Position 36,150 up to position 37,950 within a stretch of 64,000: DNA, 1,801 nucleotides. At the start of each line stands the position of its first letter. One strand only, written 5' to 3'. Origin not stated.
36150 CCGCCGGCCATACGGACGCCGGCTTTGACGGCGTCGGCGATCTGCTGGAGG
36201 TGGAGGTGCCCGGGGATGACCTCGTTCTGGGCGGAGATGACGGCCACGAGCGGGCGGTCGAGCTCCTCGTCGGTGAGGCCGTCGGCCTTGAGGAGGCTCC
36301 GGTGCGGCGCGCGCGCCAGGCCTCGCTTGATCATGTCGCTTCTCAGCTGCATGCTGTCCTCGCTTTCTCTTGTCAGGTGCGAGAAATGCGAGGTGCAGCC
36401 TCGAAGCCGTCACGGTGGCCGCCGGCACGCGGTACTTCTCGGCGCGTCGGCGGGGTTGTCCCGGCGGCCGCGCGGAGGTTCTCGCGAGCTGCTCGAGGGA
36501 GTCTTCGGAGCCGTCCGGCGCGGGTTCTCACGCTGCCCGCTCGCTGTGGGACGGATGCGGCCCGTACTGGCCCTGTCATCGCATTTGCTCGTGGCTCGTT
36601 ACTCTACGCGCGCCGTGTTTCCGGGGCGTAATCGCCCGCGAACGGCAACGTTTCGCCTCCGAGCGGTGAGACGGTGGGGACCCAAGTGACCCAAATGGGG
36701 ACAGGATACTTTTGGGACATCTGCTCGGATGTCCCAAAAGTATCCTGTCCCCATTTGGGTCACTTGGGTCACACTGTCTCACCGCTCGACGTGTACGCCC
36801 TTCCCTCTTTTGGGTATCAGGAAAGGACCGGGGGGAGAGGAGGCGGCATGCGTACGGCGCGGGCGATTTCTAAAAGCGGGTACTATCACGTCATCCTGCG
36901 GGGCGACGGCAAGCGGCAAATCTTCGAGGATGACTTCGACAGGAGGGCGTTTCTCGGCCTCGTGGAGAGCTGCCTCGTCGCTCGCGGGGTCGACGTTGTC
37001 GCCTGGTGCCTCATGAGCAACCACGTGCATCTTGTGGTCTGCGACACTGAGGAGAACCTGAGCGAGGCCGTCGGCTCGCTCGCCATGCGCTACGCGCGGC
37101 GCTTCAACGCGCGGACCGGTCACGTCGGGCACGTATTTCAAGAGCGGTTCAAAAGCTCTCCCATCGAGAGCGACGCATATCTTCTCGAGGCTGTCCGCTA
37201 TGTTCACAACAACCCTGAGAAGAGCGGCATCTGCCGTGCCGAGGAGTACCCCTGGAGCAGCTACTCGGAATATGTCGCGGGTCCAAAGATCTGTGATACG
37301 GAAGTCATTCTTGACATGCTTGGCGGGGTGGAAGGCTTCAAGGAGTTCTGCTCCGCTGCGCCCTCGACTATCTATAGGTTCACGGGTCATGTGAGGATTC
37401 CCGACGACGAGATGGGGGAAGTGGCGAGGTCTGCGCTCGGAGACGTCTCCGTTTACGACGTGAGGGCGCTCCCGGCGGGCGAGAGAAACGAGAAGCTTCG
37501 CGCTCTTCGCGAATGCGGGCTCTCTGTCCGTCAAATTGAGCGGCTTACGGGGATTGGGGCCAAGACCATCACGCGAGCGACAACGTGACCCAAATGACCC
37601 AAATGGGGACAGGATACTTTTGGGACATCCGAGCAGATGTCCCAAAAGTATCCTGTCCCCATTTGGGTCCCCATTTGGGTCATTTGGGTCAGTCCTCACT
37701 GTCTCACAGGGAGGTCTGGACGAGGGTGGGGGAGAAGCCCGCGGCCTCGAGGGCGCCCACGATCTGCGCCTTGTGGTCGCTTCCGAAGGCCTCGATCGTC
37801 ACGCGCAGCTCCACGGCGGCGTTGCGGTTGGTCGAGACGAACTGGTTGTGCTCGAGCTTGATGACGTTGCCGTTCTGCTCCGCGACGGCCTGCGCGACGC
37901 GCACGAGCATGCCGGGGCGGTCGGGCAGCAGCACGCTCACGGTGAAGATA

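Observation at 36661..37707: REPtron-like unit: HUH/Y1 transposase flanked by two inverted ~110-nt hairpins, sitting between ilvA and ilvD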

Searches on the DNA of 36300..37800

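Call 51: search_rna_families(source=window, start=36300, end=37800, threshold=evalue, max_evalue=1)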
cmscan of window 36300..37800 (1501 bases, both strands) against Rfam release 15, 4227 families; matches with E-value up to 1: 18.
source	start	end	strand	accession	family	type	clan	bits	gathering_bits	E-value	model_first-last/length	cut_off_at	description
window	36658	36789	+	RF04119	MIR1858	Gene; miRNA;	-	77.1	137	2.5e-13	1-197/197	no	MIR1858 microRNA precursor family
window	36679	36770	+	RF03852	mir-610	Gene; miRNA;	-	50.7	90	3.5e-10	1-75/75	no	mir-610 microRNA precursor family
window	36679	36770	-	RF03852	mir-610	Gene; miRNA;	-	50.7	90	3.5e-10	1-75/75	no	mir-610 microRNA precursor family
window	37597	37668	+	RF03852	mir-610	Gene; miRNA;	-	46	90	8.5e-09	1-75/75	no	mir-610 microRNA precursor family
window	37597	37668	-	RF03852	mir-610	Gene; miRNA;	-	44.9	90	1.9e-08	1-75/75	no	mir-610 microRNA precursor family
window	37595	37670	-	RF03689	mir-5892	Gene; miRNA;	-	42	82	7.7e-07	1-90/90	no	mir-5892 microRNA precursor family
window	37595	37670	+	RF03689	mir-5892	Gene; miRNA;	-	41.5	82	1.1e-06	1-90/90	no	mir-5892 microRNA precursor family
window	36681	36768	+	RF03349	mir-3151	Gene; miRNA;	-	40.3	83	5e-05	1-85/85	no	mir-3151 microRNA precursor family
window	36681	36768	-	RF03349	mir-3151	Gene; miRNA;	-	40.2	83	5.1e-05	1-85/85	no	mir-3151 microRNA precursor family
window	37595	37670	+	RF00905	mir-789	Gene; miRNA;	-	33.9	100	0.00026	1-97/97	no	mir-789 microRNA precursor family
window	37599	37694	-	RF01855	Plant_SRP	Gene;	CL00003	30.4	105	2.1e-06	1-305/305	no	Plant signal recognition particle RNA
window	36485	36588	-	RF00230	T-box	Cis-reg; leader;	-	28.7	93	0.0004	1-219/219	no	T-box leader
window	37603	37663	-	RF00945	mir-1226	Gene; miRNA;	-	24.1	95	0.1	1-75/75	no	mir-1226 microRNA precursor family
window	36694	36754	+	RF00945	mir-1226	Gene; miRNA;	-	24.1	95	0.1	1-75/75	no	mir-1226 microRNA precursor family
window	36699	36750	+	RF03689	mir-5892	Gene; miRNA;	-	20.4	82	0.61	1-90/90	no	mir-5892 microRNA precursor family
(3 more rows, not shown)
